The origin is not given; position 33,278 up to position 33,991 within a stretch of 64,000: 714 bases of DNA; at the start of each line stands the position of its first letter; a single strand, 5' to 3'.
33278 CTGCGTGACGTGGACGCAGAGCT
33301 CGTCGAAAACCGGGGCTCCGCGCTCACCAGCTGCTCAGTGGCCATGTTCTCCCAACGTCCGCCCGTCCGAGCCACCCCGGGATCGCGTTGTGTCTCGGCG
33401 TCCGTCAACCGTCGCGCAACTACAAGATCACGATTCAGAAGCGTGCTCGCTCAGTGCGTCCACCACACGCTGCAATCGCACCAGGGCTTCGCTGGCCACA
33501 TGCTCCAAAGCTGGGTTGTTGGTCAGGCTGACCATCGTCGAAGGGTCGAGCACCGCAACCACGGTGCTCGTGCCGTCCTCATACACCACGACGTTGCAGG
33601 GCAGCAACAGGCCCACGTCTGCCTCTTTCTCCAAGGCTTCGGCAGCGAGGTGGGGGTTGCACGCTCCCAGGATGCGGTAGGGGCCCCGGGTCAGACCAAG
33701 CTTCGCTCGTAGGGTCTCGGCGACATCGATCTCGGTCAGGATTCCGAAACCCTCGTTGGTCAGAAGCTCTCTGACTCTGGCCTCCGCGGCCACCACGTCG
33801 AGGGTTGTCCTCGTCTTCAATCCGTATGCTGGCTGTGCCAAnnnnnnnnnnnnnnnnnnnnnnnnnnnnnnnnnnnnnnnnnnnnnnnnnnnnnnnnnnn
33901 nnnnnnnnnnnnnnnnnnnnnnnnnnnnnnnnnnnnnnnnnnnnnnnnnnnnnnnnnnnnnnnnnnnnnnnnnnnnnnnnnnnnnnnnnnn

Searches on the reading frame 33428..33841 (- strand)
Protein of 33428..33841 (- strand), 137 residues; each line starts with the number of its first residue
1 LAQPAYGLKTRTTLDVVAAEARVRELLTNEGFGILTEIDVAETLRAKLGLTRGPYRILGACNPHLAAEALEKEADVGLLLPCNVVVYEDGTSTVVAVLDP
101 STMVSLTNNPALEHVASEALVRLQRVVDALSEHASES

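Call 4: search_protein_families(library=pfam, proteins=[window:33428-33841:-], max_evalue=0.01)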
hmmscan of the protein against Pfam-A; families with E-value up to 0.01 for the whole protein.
window:33428-33841:- (137 aa): 1 family
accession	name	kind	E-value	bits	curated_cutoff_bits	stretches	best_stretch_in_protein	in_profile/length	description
PF03625.19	DUF302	-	2.2e-24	85.5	23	1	38-100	1-63/63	Domain of unknown function DUF302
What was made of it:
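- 33428..33841 (-): DUF302 protein, part of the copA operon in relatives. PF03625 (call 4).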

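Call 68: search_protein_families(library=pfam, proteins=[window:33428-33841:-], max_evalue=10)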
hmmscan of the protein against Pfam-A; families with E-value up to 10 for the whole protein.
window:33428-33841:- (137 aa): 3 families
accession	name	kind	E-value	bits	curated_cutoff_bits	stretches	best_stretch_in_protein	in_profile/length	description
PF03625.19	DUF302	-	2.2e-24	85.5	23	1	38-100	1-63/63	Domain of unknown function DUF302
PF14090.12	HTH_39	-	0.19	12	21.3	1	11-42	22-52/70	Winged helix-turn-helix domain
PF21961.1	AppA_4HB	-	0.28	12.2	27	1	19-66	8-53/81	AppA, four helix bundle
